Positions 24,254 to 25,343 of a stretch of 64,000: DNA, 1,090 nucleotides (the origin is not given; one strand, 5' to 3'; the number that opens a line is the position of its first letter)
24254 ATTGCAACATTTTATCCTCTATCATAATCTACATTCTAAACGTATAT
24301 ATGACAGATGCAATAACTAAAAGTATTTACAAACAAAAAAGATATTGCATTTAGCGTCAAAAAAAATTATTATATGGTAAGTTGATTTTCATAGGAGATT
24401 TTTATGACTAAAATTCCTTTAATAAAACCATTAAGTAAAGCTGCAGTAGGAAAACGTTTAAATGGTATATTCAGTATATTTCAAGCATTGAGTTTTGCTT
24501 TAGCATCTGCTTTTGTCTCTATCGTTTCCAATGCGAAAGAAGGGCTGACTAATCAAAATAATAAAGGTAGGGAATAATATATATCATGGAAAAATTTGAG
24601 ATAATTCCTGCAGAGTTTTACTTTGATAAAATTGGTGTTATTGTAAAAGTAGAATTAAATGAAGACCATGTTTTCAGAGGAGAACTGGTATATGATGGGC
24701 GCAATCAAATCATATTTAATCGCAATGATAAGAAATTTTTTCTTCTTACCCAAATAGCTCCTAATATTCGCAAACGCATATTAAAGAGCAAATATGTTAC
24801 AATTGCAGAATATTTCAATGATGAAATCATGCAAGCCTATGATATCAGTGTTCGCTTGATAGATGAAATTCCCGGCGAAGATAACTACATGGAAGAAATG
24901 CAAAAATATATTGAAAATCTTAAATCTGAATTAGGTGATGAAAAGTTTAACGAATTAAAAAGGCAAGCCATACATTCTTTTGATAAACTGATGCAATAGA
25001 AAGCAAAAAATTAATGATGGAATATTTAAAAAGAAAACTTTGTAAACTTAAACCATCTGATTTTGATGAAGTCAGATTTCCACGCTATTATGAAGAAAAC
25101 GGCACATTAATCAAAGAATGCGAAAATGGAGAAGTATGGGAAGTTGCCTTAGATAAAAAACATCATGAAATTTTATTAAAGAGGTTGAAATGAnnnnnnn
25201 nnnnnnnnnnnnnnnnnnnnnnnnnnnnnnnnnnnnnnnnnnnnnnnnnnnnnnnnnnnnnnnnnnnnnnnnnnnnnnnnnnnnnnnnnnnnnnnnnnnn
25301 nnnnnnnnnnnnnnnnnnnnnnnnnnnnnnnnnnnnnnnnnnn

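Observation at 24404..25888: Four-gene cluster ending in a zeta-toxin-like kinase whose start codon overlaps the stop of a 59-aa upstream ORF: candidate toxin-antitoxin or defence module next to dnaG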

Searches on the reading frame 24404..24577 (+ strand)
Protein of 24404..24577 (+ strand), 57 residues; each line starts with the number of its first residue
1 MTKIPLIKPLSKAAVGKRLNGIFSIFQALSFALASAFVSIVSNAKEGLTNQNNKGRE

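Call 3: search_protein_families(library=pfam, proteins=[window:24404-24577:+], max_evalue=1)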
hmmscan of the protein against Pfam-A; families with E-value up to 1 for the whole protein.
window:24404-24577:+ (57 aa): 0 families

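Call 4: search_protein_families(library=ncbifam, proteins=[window:24404-24577:+], max_evalue=1)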
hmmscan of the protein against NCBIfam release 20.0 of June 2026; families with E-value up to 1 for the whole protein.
window:24404-24577:+ (57 aa): 0 families

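Call 5: search_protein_families(library=padloc, proteins=[window:24404-24577:+], max_evalue=1)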
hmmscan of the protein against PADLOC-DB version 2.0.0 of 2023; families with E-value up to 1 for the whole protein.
window:24404-24577:+ (57 aa): 0 families

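Call 70: search_protein_families(library=phrogs, proteins=[window:24404-24577:+], max_evalue=0.1)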
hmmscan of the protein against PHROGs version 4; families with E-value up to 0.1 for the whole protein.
window:24404-24577:+ (57 aa): 1 family
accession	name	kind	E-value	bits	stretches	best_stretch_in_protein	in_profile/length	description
phrog_26428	-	unknown function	0.011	16.7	1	17-49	2-33/60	-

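Call 72: list_cluster_members(proteins=[window:24404-24574:+, window:24586-24996:+, window:25014-25190:+, window:25190-25885:+])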
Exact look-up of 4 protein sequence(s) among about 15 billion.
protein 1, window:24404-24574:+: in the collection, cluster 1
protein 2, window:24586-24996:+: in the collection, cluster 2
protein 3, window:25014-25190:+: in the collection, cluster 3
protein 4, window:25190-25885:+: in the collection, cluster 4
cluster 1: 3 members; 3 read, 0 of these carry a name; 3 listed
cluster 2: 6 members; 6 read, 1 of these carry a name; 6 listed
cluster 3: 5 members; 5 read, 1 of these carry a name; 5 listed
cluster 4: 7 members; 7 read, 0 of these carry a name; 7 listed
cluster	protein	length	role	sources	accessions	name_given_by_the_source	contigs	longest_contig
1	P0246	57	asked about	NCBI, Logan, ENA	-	-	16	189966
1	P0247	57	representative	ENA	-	-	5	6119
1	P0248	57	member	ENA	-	-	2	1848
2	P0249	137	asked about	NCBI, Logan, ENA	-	-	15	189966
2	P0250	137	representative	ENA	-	-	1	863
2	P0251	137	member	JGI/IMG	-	hypothetical protein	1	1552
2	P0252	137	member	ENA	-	-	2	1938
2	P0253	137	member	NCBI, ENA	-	-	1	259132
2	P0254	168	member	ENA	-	-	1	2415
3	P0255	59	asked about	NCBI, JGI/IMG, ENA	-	hypothetical protein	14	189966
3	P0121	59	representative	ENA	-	-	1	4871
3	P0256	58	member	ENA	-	-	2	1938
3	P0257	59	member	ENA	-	-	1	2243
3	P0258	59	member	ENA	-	-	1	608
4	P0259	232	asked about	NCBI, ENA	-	-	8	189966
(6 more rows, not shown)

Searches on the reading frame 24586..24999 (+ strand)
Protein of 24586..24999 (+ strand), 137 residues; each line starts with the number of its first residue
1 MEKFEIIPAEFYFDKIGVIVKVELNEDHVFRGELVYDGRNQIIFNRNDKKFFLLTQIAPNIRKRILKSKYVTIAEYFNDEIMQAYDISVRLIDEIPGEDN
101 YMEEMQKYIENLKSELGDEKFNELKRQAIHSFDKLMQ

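Call 3: search_protein_families(library=pfam, proteins=[window:24586-24999:+], max_evalue=1)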
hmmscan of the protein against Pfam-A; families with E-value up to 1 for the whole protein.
window:24586-24999:+ (137 aa): 3 families
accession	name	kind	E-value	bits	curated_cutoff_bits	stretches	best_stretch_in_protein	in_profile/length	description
PF11221.13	Med21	-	0.014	16.1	37.3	1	72-136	71-132/144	Subunit 21 of Mediator complex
PF01627.28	Hpt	-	0.15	12.8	24.6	1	100-128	5-33/84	Hpt domain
PF18175.6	HU-CCDC81_bac_2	-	0.42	11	35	0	101-125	18-42/70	CCDC81-like prokaryotic HU domain 2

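Call 4: search_protein_families(library=ncbifam, proteins=[window:24586-24999:+], max_evalue=1)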
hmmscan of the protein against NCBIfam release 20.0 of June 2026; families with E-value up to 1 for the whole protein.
window:24586-24999:+ (137 aa): 1 family
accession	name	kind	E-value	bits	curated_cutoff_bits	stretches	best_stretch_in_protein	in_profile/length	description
TIGR01637.1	phage_arpU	subfamily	0.33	11.1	43.1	0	58-91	81-114/136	ArpU family phage packaging/lysis transcriptional regulator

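Call 5: search_protein_families(library=padloc, proteins=[window:24586-24999:+], max_evalue=1)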
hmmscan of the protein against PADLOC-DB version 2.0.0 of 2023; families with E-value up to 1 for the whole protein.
window:24586-24999:+ (137 aa): 0 families

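Call 70: search_protein_families(library=phrogs, proteins=[window:24586-24999:+], max_evalue=0.1)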
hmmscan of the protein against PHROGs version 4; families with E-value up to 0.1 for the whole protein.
window:24586-24999:+ (137 aa): 1 family
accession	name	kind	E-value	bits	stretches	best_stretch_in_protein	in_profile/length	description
phrog_38850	-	unknown function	0.012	16.7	1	55-136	63-145/180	-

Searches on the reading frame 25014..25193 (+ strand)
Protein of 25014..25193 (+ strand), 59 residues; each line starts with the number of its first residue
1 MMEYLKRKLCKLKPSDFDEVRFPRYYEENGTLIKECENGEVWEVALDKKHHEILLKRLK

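Call 3: search_protein_families(library=pfam, proteins=[window:25014-25193:+], max_evalue=1)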
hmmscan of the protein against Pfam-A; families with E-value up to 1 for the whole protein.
window:25014-25193:+ (59 aa): 0 families

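Call 4: search_protein_families(library=ncbifam, proteins=[window:25014-25193:+], max_evalue=1)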
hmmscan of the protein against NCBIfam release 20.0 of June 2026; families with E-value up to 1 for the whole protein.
window:25014-25193:+ (59 aa): 0 families

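Call 5: search_protein_families(library=padloc, proteins=[window:25014-25193:+], max_evalue=1)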
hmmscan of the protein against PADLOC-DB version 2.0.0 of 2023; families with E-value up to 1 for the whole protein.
window:25014-25193:+ (59 aa): 0 families

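Call 20: find_homologous_proteins(query=A1, max_evalue=0.01)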
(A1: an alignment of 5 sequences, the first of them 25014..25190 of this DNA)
Query A1 (5 sequences) (59 aa, profile of the alignment): 61 proteins with E <= 0.01 among 328 candidates.
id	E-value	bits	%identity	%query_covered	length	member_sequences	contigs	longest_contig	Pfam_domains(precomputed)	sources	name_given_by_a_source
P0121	1.3e-29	120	98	100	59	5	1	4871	-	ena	-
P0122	1.3e-29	120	81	100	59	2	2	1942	-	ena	-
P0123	1.3e-28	116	58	100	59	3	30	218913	-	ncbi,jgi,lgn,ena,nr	ncbi:MAG: hypothetical protein E7017_03155 [Alphaproteobacteria bacterium]|nr:hypothetical protein [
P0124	1.8e-27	113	64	98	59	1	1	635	-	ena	-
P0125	1.0e-26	110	58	100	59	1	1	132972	-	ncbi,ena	-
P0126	1.4e-26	110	47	93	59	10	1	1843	-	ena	-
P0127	3.4e-26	109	59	100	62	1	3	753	-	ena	-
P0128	3.8e-26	108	79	98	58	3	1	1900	-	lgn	-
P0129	4.1e-26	108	59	100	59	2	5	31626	-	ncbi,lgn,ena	-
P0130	6.4e-26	108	49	93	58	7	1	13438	-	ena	-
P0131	8.5e-26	107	67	98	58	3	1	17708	-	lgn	-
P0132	8.7e-26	107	66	100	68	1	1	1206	-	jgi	jgi:hypothetical protein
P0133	1.0e-25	107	46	100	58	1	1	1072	-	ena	-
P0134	1.1e-25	107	59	100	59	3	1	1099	-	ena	-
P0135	2.1e-25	106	54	100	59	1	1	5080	-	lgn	-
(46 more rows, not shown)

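Call 32: predict_structure(alignment_id=A4)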
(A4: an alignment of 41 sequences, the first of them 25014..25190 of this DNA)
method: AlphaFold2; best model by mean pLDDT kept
length: 59 residues; sequences in the alignment: 41
mean_pLDDT: 73.7   pTM: 0.45
mean pLDDT of the five models: 73.7, 73.3, 71.3, 70.6, 62.6
residues with pLDDT >= 90: 0; 70-90: 39; 50-70: 20; < 50: 0
segments of 3 or more residues with pLDDT < 50: none
pLDDT, mean of each block of 10 residues (from residue 1): 57 63 78 83 82 79
secondary structure, 60 per line:
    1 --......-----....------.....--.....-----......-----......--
elements in order: H3-8 H14-17 E24-28 E31-35 E41-46 E52-57

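Call 35: search_protein_representatives(alignment_id=A4)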
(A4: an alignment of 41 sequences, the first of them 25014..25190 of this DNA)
Query: 41 sequences, 58 profile positions. Proteins with E-value up to 0.001 (for the whole library): 32; up to 1e-10: 18; up to 1e-30: 0. The best 32 are listed.
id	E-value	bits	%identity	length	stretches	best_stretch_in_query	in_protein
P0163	2.4e-23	97.6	-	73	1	1-57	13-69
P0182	1.1e-21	92.3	-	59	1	1-58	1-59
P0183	5.6e-20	86.8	-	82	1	1-58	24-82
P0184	2.0e-19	85.0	-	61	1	1-58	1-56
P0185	3.2e-19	84.3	-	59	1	1-58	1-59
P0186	9.6e-17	76.4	-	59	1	1-55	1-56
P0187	2.9e-15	71.7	-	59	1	1-57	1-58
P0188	3.2e-15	71.5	-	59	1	1-56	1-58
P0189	1.4e-14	69.5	-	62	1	1-57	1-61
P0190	1.9e-14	69.1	-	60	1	1-57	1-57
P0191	5.0e-14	67.7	-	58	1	12-58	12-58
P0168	7.2e-14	67.2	-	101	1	13-57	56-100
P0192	1.6e-13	66.1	-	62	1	1-57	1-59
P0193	4.9e-12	61.3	-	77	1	1-57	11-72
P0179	5.9e-12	61.1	-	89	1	1-37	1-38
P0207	3.8e-04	36.1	-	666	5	16-40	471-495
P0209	5.2e-04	35.6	-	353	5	35-53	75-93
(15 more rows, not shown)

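Call 37: fold_search(model_id=the predicted structure, library=pdb)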
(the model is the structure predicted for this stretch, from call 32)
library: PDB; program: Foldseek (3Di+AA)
matches with E <= 10: 599; with E <= 0.001: 0
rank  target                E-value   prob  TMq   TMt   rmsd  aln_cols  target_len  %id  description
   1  2w0m                  4.3e-01  0.95  0.45  0.14   2.9        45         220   22  Crystal Structure of sso2452 from Sulfolobus solfataricus P2 (released 2009-05-19)
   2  4j7b_B                4.3e-01  0.33  0.30  0.13   8.5        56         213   16  Crystal structure of polo-like kinase 1 (released 2013-07-24)
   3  6lk8_d                4.9e-01  0.98  0.49  0.12   1.9        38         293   16  Structure of Xenopus laevis Cytoplasmic Ring subunit. (released 2021-07-21)
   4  6lk8_D                4.9e-01  0.98  0.49  0.11   1.9        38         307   16  Structure of Xenopus laevis Cytoplasmic Ring subunit. (released 2021-07-21)
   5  9hcj_N0               5.2e-01  0.97  0.47  0.11   2.1        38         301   13  D. discoideum nuclear pore complex (released 2024-12-25)
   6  8zqg_B                5.5e-01  0.87  0.41  0.10   3.0        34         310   18  Crystal structure of WIPI3 in complex with ATG16L1 (released 2025-01-01)
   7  8zqg_A                6.2e-01  0.87  0.41  0.10   3.0        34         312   18  Crystal structure of WIPI3 in complex with ATG16L1 (released 2025-01-01)
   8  3q1i_A                7.4e-01  0.25  0.31  0.12  10.0        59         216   19  Polo-like kinase I Polo-box domain in complex with FMPPPMSpSM phosphopeptide from TCERG1 (released 2011-04-27)
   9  3p34_A                7.9e-01  0.21  0.30  0.11   9.4        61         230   21  Polo-like kinase I Polo-box domain in complex with MQSpTPL phosphopeptide (released 2011-04-27)
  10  7wb4_D                8.4e-01  0.82  0.47  0.11   5.0        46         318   15  Cryo-EM structure of the NR subunit from X. laevis NPC (released 2022-03-02)
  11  7wb4_d                8.4e-01  0.82  0.47  0.11   5.0        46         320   15  Cryo-EM structure of the NR subunit from X. laevis NPC (released 2022-03-02)
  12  7fik_d                8.9e-01  0.87  0.45  0.11   2.3        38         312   16  The cryo-EM structure of the CR subunit from X. laevis NPC (released 2022-11-09)
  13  9lvj_E                9.5e-01  0.85  0.45  0.11   2.4        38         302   16  Cryo-EM structure of Sestrin2 bound human GATOR2 complex (released 2025-08-13)
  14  6klr_A                1.0e+00  0.72  0.40  0.10   3.1        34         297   18  Crystal structure of human WIPI3 in complex with the WIR-peptide from ATG2A (released 2020-04-29)
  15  4dfw_A                1.1e+00  0.18  0.31  0.12   9.9        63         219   21  Oxime-based Post Solid-phase Peptide Diversification: Identification of High Affinity Polo-like Kinase 1 (Plk1) Polo-b (released 2012-03-28)
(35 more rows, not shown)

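Call 58: find_homologous_proteins(query=A6, max_evalue=0.1)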
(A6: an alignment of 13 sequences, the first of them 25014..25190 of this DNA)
Query A6 (13 sequences) (59 aa, profile of the alignment): 45 proteins with E <= 0.1 among 283 candidates.
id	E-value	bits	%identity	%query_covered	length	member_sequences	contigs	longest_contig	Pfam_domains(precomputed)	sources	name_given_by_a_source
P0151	7.4e-21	91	56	100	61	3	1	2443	-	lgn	-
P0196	2.1e-20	90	34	64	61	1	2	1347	-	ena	-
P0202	2.8e-19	86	28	66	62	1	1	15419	-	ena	-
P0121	8.0e-19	85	98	100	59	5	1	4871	-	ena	-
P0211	1.0e-18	84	37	83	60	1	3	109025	-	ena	-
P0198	1.4e-18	84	36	98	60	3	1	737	-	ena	-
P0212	1.2e-17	81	34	64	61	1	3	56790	-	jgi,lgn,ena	-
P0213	2.1e-17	80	43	63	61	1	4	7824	-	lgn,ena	-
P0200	2.5e-17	80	27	75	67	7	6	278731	-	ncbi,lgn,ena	-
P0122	4.1e-17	79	81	100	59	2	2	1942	-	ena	-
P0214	5.7e-17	79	30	75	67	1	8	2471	-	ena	-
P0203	1.1e-16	78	35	97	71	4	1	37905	-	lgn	-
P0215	2.4e-16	77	37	97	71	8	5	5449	-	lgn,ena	-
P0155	3.8e-16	76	60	98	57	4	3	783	-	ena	-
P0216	4.0e-16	76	30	75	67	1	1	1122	-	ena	-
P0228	9.2e-3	33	-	-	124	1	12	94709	PF11903.15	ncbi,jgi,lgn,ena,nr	ncbi:MAG: hypothetical protein FJ398_13545 [Verrucomicrobia bacterium]|nr:hypothetical protein [Verr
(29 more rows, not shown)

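Call 62: find_encoding_contigs(protein=P0228, flank=2500, max_places=3)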
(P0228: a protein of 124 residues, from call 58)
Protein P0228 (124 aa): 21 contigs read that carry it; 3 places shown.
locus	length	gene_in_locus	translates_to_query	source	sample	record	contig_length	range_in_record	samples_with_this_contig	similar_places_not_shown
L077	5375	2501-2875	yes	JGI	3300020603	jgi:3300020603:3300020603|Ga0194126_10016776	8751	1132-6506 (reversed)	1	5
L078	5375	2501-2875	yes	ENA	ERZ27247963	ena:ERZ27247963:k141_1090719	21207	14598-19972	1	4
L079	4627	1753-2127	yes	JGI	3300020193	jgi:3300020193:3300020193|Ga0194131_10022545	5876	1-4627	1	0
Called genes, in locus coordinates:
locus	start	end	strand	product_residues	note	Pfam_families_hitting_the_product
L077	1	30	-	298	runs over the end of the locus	PF01370:Epimerase, PF08338:DUF1731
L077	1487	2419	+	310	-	PF01073:3Beta_HSD, PF01370:Epimerase, PF04321:RmlD_sub_bind, PF16363:GDP_Man_Dehyd, PF07993:NAD_binding_4 (weak)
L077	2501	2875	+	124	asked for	PF11903:ParD_like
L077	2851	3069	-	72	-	-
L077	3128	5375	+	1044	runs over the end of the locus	PF01564:Spermine_synth, PF05175:MTS, PF13649:Methyltransf_25 (weak)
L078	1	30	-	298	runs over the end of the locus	PF01370:Epimerase, PF08338:DUF1731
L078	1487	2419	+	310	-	PF01073:3Beta_HSD, PF01370:Epimerase, PF04321:RmlD_sub_bind, PF16363:GDP_Man_Dehyd, PF07993:NAD_binding_4 (weak)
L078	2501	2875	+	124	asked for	PF11903:ParD_like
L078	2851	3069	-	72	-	-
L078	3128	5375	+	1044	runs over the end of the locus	PF01564:Spermine_synth, PF05175:MTS, PF13649:Methyltransf_25 (weak)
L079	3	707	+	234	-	?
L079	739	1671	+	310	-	PF01073:3Beta_HSD, PF01370:Epimerase, PF04321:RmlD_sub_bind, PF16363:GDP_Man_Dehyd, PF07993:NAD_binding_4 (weak)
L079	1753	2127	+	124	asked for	PF11903:ParD_like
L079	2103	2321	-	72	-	-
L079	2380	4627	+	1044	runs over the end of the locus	PF01564:Spermine_synth, PF05175:MTS, PF13649:Methyltransf_25 (weak)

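Call 70: search_protein_families(library=phrogs, proteins=[window:25014-25193:+], max_evalue=0.1)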
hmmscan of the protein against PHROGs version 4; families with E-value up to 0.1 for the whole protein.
window:25014-25193:+ (59 aa): 0 families

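Call 96: search_dna_similar(query=window:25014-25190:+, collection=plasmids, mode=protein, max_evalue=1, max_rows=20)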
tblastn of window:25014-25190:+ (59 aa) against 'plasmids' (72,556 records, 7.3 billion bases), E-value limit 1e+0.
No match.

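Call 125: search_solved_structures(query=A4, max_evalue=10)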
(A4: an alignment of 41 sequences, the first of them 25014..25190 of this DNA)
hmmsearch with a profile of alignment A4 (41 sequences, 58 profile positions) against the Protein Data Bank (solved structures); distinct sequences matched with E-value up to 10: 10.
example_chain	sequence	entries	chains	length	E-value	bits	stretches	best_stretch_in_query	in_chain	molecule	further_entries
5k8s_A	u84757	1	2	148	0.78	12.6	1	25-49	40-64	CAMP-dependent protein kinase regulatory subunit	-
2x1c_A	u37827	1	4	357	0.84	12.5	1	5-33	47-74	ACYL-COENZYME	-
2x1d_A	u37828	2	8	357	0.84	12.5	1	5-33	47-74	ACYL-COENZYME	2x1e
5t3n_A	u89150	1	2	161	0.91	12.4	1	25-49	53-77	cAMP-dependent protein kinase regulatory subunit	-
4r4e_B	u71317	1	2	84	0.91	12.4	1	23-42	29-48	HTH-type transcriptional regulator GlnR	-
6bhh_A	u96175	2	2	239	1.1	12.1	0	33-53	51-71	Histone-lysine N-methyltransferase SETDB1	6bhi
3j6d_A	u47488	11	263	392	1.2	12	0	35-58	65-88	Protein PrgH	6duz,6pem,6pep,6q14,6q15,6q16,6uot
4gnr_A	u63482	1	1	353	1.2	12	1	8-34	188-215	ABC transporter substrate-binding protein-branched chain amino acid transport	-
5bv6_A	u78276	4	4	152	1.4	11.8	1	23-43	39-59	cGMP-dependent protein kinase 2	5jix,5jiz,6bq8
4kca_A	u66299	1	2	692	2.1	11.2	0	36-56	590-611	Endo-1,5-alpha-L-arabinanase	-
